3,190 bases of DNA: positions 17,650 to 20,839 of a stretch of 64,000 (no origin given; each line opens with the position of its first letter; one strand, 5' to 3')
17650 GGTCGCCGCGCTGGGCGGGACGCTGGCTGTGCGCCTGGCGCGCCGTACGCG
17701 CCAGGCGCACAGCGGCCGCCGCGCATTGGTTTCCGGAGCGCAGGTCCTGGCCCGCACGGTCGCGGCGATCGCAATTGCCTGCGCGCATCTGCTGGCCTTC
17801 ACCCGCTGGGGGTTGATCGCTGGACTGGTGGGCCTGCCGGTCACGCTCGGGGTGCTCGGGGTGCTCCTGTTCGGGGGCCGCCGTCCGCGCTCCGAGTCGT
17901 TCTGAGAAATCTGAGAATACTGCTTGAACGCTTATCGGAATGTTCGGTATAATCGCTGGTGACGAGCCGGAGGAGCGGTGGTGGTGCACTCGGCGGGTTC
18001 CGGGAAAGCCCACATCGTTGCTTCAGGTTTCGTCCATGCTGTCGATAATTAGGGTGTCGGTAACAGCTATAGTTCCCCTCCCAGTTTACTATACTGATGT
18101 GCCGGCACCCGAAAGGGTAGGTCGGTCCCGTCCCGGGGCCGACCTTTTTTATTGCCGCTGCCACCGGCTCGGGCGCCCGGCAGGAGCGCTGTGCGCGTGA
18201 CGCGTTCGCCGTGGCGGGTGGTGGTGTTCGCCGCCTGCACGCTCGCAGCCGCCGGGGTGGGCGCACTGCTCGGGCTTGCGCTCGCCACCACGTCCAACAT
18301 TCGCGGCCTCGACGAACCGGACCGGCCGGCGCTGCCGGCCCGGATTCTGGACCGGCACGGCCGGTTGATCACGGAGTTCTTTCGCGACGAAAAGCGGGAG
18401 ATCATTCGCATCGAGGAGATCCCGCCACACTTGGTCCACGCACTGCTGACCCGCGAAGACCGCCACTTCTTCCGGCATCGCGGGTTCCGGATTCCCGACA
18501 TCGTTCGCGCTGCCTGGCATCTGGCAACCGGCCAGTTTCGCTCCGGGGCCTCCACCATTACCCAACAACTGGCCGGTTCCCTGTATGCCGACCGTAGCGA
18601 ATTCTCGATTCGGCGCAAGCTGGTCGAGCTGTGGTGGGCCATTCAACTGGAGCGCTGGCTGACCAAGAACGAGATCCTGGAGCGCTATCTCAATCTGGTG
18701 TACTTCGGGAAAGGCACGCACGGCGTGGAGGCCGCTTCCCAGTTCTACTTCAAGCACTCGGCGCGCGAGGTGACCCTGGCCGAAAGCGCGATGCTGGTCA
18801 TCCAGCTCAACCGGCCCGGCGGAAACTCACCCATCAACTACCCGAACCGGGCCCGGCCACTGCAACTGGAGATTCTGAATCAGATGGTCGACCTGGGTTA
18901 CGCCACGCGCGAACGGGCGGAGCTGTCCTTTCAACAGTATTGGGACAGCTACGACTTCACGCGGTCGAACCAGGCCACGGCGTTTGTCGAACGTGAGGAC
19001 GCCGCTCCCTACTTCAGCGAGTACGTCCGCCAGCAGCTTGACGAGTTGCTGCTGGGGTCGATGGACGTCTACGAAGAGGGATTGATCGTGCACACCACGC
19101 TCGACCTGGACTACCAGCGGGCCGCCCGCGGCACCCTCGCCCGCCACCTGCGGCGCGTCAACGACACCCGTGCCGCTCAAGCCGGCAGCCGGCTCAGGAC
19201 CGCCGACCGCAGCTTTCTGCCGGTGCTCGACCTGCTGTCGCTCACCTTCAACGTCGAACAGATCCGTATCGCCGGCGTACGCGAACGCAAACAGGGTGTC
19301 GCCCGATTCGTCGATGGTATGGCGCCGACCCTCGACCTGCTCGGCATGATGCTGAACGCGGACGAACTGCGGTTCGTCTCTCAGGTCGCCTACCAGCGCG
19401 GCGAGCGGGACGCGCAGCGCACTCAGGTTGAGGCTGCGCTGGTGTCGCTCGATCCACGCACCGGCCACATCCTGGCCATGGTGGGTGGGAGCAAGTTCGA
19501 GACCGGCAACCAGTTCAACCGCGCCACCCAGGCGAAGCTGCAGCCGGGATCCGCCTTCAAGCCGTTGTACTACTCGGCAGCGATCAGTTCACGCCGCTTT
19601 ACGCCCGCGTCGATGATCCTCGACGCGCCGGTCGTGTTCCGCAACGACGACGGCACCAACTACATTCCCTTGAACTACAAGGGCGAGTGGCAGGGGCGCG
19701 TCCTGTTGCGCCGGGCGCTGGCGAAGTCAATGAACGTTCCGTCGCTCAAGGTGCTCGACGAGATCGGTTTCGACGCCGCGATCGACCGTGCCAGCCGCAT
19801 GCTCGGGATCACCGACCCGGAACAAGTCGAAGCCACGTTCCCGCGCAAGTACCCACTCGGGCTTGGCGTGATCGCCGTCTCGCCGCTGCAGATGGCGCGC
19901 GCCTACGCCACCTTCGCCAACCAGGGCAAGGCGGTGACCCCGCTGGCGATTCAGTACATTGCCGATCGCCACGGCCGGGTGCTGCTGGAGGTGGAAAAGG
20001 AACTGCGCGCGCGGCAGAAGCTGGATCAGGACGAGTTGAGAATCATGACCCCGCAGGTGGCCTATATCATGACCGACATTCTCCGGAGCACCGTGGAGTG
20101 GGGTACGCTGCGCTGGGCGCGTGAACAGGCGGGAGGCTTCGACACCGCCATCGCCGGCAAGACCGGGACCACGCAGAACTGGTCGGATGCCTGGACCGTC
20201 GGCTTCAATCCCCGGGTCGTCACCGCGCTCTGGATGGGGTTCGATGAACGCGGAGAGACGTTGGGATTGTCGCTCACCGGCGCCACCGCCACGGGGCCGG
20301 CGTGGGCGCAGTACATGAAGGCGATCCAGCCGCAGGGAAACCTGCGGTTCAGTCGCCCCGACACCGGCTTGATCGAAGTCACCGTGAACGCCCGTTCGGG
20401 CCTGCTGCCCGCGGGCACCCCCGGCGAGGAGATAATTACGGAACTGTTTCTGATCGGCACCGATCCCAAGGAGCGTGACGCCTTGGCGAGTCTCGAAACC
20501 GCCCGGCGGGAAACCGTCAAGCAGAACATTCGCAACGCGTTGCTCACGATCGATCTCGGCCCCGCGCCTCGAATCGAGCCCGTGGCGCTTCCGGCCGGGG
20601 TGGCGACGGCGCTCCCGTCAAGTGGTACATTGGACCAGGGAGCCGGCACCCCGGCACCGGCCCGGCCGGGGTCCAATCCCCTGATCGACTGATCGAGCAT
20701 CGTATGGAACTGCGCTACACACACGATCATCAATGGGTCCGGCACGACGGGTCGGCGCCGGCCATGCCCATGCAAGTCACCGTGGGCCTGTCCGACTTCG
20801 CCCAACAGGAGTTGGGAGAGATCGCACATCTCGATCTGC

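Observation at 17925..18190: Promoter-to-terminator unit of ~190 nt with no credible ORF, immediately upstream of PBP1A: candidate sRNA or riboswitch-like leader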

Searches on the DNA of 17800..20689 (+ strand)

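Call 5: search_rna_families(source=window, start=17800, end=18300, threshold=evalue, max_evalue=10, show_alignments=5)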
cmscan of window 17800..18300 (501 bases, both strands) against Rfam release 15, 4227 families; matches with E-value up to 10: 9.
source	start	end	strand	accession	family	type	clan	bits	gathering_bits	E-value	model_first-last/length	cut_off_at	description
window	18058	18150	+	RF02344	ar14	Gene; sRNA;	-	21.4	58.8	0.065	1-123/123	no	Alphaproteobacterial ar14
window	18119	18146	-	RF01867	CC2171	Gene; sRNA;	-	17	75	0.21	131-159/159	no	caulobacter sRNA CC2171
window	17990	18142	+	RF03120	Sarbecovirus-5UTR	Cis-reg;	CL00116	15.7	150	0.028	152-290/298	no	Sarbecovirus 5'UTR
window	18049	18106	+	RF00039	DicF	Gene; antisense;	-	14.5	48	2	1-52/52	no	DicF RNA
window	18032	18153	+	RF02346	ar35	Gene; sRNA;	-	14.2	45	2.8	1-144/144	no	Alphaproteobacterial sRNA ar35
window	18100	18159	+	RF00519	suhB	Gene; sRNA;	CL00108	14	41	3.2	1-77/77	no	Makes More Granules Regulator RNA (mmgR)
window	17825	17870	+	RF02137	HOXA11-AS1_1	Gene; lncRNA;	-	14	50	4.6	54-96/96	no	HOXA11 antisense RNA 1 conserved region 1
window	18126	18206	-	RF02683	NiCo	Cis-reg; riboswitch;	CL00122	13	37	6.7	1-96/96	no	NiCo (Nickel/Cobalt) riboswitch aptamer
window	18119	18150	+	RF02499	Atu_C4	Gene; sRNA;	-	12.9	80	9.6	32-67/70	no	Rhizobiales sRNA Atu_C4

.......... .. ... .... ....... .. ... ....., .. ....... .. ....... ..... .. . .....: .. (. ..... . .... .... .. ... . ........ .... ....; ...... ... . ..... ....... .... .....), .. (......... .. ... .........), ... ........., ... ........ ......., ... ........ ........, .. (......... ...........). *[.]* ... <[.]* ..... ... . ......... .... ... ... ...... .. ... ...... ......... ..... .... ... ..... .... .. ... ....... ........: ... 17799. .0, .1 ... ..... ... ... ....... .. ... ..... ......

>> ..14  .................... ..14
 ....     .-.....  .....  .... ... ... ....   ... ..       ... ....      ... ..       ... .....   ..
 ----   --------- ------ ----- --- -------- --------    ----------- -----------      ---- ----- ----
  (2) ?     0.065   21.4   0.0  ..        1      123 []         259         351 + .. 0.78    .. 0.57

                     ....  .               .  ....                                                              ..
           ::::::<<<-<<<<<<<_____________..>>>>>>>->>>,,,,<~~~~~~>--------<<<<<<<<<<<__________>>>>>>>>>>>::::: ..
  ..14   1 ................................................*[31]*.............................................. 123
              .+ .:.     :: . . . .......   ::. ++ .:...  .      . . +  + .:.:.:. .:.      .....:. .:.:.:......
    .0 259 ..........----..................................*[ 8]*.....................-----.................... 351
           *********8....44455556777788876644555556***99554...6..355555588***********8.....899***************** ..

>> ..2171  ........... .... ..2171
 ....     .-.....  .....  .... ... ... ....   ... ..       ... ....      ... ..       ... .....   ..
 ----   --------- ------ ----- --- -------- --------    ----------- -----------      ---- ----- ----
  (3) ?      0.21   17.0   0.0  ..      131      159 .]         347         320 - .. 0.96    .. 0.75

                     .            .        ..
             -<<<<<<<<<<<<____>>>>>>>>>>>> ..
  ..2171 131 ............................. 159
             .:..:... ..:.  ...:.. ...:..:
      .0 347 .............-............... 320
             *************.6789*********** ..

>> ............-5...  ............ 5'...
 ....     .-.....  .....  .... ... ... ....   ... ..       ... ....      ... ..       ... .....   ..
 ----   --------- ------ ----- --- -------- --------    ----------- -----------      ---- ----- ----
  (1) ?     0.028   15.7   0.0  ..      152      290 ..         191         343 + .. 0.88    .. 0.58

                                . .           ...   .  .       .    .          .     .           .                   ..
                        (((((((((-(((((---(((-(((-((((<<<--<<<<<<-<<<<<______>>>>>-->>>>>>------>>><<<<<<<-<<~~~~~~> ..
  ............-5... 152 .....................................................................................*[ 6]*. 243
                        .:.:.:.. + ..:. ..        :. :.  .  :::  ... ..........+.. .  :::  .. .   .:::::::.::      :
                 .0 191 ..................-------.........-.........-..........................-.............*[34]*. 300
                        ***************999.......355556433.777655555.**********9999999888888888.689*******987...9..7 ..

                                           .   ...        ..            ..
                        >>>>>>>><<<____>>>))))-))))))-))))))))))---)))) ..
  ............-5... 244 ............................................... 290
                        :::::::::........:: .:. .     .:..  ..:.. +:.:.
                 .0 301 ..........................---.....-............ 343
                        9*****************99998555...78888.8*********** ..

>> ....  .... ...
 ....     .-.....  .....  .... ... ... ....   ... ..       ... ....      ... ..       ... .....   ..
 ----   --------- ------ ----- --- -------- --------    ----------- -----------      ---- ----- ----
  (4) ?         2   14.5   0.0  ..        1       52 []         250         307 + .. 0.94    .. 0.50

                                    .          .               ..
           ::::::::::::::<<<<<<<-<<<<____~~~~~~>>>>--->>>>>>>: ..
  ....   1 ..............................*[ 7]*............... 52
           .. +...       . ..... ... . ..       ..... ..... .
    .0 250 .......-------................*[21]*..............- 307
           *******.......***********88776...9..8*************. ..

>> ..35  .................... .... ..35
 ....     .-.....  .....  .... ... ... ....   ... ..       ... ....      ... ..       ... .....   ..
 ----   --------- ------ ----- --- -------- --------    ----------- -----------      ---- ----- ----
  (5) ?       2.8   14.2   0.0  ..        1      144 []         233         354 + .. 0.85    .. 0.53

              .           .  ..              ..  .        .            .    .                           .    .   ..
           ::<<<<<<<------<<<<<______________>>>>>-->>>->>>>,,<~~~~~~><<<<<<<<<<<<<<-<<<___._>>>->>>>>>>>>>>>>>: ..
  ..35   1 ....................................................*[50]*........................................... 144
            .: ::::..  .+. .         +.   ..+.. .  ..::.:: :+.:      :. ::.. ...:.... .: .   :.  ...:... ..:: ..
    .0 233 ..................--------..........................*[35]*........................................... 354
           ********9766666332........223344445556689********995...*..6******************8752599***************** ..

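Call 9: search_dna_similar(query=window:17900-18200:+, collection=plasmids, mode=distant)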
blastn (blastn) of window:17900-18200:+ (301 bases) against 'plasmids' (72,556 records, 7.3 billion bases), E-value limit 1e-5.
No match.

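Call 38: build_rna_model(alignment_id=A5, structure=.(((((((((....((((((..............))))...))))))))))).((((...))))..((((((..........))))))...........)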
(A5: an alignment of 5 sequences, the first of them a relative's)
Model R1 built from alignment A5 (5 sequences, 99 columns); structure: as given.
model positions 85; base pairs 25; branch points 2; effective number of sequences 1.52; information 0.669 bits per position. Calibrated on 0.2 Mb of random sequence (short: E-values are rough).
structure used (alignment columns):
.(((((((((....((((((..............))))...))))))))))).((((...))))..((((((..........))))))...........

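Call 39: search_with_rna_model(model_id=R1, sources=[window, L001, L002, L003, L004, L005, L006, L007, L008, L009, L010, L011, L012, L013, L014, L015, L016, L017, L018, L019, L020, L021, L022, L023, L024, L025, L026, L027, L028, L029, L030, L031, L032, L033, L034, L035, L036, L037, L038, L039, L040, L041, L042, L043, L044, L045, L046, L047, L048, L049, L050, L051, L052, L053, L054, L055, L056, L057, L058, L059, L060, L081, L082, L083], max_evalue=1, make_alignment=true)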
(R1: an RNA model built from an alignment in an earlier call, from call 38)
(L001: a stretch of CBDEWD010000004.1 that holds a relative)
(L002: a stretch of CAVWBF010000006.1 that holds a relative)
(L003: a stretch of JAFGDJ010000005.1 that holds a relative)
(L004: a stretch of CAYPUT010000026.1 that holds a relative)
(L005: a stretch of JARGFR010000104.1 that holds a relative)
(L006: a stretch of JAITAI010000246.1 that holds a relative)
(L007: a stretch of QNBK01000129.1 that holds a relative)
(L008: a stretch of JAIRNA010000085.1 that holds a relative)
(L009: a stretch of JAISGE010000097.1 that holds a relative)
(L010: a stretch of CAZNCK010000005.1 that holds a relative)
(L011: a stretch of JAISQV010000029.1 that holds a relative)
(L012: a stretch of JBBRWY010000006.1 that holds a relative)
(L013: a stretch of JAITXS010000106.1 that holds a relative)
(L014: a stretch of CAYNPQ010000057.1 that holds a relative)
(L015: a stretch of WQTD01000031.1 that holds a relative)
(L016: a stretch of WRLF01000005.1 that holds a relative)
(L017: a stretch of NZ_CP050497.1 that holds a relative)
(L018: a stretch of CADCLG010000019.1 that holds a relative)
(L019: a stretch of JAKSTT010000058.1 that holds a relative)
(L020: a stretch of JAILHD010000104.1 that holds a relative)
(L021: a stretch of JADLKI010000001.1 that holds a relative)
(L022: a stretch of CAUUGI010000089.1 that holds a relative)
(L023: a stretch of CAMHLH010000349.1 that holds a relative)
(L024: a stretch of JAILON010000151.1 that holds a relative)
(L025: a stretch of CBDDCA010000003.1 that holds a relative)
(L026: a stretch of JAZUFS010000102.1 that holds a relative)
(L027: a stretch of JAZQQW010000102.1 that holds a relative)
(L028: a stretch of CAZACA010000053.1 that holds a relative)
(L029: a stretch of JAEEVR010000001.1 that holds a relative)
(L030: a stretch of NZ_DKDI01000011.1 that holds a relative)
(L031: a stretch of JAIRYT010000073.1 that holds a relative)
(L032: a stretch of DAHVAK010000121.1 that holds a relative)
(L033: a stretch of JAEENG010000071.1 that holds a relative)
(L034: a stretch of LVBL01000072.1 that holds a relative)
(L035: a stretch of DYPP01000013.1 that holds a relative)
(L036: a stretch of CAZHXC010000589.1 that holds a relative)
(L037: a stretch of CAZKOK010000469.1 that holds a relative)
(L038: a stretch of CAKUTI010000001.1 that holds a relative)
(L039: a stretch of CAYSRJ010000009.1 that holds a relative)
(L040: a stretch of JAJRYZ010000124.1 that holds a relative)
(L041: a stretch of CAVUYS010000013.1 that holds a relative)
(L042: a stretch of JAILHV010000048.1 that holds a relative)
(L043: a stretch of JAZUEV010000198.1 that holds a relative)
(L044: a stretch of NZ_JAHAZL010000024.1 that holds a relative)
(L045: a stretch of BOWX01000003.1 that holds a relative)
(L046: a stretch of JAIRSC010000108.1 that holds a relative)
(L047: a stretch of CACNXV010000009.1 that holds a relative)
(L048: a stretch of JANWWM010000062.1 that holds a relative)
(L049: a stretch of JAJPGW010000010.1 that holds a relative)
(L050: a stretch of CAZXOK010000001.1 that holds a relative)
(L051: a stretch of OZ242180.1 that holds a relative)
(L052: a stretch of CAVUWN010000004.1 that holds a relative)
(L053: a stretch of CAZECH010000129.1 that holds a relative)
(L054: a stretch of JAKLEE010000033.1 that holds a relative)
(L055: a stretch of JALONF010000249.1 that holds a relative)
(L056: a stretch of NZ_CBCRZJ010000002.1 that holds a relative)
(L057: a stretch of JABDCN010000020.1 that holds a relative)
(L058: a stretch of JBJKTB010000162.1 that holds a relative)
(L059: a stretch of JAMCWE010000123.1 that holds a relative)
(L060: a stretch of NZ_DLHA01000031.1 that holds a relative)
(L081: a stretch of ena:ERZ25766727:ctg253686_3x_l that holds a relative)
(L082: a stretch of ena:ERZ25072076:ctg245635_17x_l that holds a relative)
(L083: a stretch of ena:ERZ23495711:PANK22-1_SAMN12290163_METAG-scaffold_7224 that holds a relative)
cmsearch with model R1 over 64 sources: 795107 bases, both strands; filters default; matches with E-value up to 1: 34.
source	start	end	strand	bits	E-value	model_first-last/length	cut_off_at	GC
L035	5751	5835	+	96.8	7.7e-19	1-85/85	no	0.55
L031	5786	5871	+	94.7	2.2e-18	1-85/85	no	0.53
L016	5760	5845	+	92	8.9e-18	1-85/85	no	0.53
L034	5787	5873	+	80.4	3.6e-15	1-85/85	no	0.57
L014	979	1073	+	70.5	5.8e-13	1-85/85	no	0.55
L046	5745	5839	+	66.4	4.8e-12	1-85/85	no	0.51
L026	4780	4868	+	63.6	2.1e-11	1-85/85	no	0.55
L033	5815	5901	+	57.8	4.2e-10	1-85/85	no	0.55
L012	5787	5874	+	56.5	8.1e-10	1-85/85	no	0.53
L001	5726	5822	+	55.6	1.3e-09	1-85/85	no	0.57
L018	5734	5817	+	51.4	1.1e-08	1-85/85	no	0.5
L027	5801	5887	+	51.2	1.2e-08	1-85/85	no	0.57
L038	5824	5912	+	49.3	3.3e-08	1-85/85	no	0.6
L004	5845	5936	+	48.3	5.6e-08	1-85/85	no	0.49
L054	5806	5901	+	48.1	6.2e-08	1-85/85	no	0.64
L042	5838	5926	+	47.6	7.8e-08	1-85/85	no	0.61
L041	5817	5912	+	46.2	1.7e-07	1-85/85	no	0.5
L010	5770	5859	+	41.3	2e-06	1-85/85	no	0.59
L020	5850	5933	+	40.5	3.1e-06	1-85/85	no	0.5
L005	5332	5422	+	40.1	3.8e-06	1-85/85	no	0.64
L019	3775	3859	+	39.8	4.4e-06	1-85/85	no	0.54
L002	5659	5749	+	39.5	5.1e-06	1-85/85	no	0.53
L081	2867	2966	+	39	6.8e-06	1-85/85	no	0.54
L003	8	99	+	38.3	9.6e-06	1-85/85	no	0.47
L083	700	797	+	38.1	1.1e-05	1-85/85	no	0.59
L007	4504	4602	+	38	1.1e-05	1-85/85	no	0.59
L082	2865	2962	+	35.4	4.3e-05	1-85/85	no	0.55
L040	5809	5892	+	34.8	5.7e-05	1-85/85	no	0.42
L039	5670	5750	+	32.6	0.00018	1-85/85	no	0.37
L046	5736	5790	-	18.1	0.32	1-85/85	no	0.36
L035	5691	5796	-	17.9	0.36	1-85/85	no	0.5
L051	2820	2932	+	16.6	0.69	1-85/85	no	0.65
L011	4119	4206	-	16.2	0.85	1-85/85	no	0.7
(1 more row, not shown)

Alignment A7: 34 matches aligned to the model, 203 columns, each read 5' to 3' on its own strand. Consensus structure (alignment columns), stored with it:
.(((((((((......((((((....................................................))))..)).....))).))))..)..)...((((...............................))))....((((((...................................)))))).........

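Call 40: search_with_rna_model(model_id=R1, sources=[window, L001, L002, L003, L004, L005, L007, L010, L012, L014, L016, L018, L019, L020, L026, L027, L031, L033, L034, L035, L038, L039, L040, L041, L042, L046, L054, L081, L082, L083], max_evalue=0.001, make_alignment=true)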
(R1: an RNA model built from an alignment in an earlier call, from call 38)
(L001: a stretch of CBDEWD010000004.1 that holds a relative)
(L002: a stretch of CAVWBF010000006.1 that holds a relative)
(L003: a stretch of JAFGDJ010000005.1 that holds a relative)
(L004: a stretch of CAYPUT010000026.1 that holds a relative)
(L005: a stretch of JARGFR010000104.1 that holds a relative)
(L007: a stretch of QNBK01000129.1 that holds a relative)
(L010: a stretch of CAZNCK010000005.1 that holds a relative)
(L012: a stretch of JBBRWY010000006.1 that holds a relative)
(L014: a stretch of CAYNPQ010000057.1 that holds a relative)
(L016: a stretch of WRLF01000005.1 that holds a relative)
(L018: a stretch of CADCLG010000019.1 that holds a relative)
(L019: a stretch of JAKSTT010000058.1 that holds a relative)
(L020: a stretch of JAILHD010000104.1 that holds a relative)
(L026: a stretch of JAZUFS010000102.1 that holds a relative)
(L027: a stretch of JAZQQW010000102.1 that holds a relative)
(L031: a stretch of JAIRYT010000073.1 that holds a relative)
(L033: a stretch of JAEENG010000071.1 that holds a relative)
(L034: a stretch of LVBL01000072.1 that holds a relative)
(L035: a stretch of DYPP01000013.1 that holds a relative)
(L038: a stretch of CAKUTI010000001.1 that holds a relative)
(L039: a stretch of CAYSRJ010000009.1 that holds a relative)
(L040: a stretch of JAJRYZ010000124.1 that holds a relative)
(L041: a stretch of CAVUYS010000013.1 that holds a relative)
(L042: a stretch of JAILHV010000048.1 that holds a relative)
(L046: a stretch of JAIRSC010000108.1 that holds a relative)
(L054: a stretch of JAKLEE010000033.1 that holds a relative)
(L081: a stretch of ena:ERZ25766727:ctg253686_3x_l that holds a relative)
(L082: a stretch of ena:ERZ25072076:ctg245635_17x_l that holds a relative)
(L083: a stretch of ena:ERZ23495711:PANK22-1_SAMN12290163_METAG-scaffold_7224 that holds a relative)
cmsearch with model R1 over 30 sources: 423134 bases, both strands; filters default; matches with E-value up to 0.001: 30.
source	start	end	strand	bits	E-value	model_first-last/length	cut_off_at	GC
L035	5751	5835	+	96.8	4.1e-19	1-85/85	no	0.55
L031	5786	5871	+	94.7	1.2e-18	1-85/85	no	0.53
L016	5760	5845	+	92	4.8e-18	1-85/85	no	0.53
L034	5787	5873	+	80.4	1.9e-15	1-85/85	no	0.57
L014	979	1073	+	70.5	3.1e-13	1-85/85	no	0.55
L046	5745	5839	+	66.4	2.5e-12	1-85/85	no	0.51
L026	4780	4868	+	63.6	1.1e-11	1-85/85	no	0.55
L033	5815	5901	+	57.8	2.2e-10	1-85/85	no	0.55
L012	5787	5874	+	56.5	4.3e-10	1-85/85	no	0.53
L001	5726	5822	+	55.6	6.9e-10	1-85/85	no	0.57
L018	5734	5817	+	51.4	5.8e-09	1-85/85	no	0.5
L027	5801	5887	+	51.2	6.7e-09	1-85/85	no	0.57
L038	5824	5912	+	49.3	1.8e-08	1-85/85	no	0.6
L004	5845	5936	+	48.3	3e-08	1-85/85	no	0.49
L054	5806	5901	+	48.1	3.3e-08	1-85/85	no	0.64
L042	5838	5926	+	47.6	4.1e-08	1-85/85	no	0.61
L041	5817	5912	+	46.2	8.8e-08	1-85/85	no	0.5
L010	5770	5859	+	41.3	1.1e-06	1-85/85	no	0.59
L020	5850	5933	+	40.5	1.6e-06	1-85/85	no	0.5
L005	5332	5422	+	40.1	2e-06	1-85/85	no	0.64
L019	3775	3859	+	39.8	2.3e-06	1-85/85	no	0.54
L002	5659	5749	+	39.5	2.7e-06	1-85/85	no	0.53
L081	2867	2966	+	39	3.6e-06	1-85/85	no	0.54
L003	8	99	+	38.3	5.1e-06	1-85/85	no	0.47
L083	700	797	+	38.1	5.7e-06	1-85/85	no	0.59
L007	4504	4602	+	38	6.1e-06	1-85/85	no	0.59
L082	2865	2962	+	35.4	2.3e-05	1-85/85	no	0.55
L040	5809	5892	+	34.8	3e-05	1-85/85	no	0.42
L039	5670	5750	+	32.6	9.5e-05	1-85/85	no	0.37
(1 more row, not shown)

Alignment A8: 30 matches aligned to the model, 148 columns, each read 5' to 3' on its own strand. Consensus structure (alignment columns), stored with it:
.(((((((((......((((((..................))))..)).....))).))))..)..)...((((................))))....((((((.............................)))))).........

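Call 62: search_rna_families(sources=[L016, L020, L031, L033, L038, L041, L004, L019, L001], threshold=gathering)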
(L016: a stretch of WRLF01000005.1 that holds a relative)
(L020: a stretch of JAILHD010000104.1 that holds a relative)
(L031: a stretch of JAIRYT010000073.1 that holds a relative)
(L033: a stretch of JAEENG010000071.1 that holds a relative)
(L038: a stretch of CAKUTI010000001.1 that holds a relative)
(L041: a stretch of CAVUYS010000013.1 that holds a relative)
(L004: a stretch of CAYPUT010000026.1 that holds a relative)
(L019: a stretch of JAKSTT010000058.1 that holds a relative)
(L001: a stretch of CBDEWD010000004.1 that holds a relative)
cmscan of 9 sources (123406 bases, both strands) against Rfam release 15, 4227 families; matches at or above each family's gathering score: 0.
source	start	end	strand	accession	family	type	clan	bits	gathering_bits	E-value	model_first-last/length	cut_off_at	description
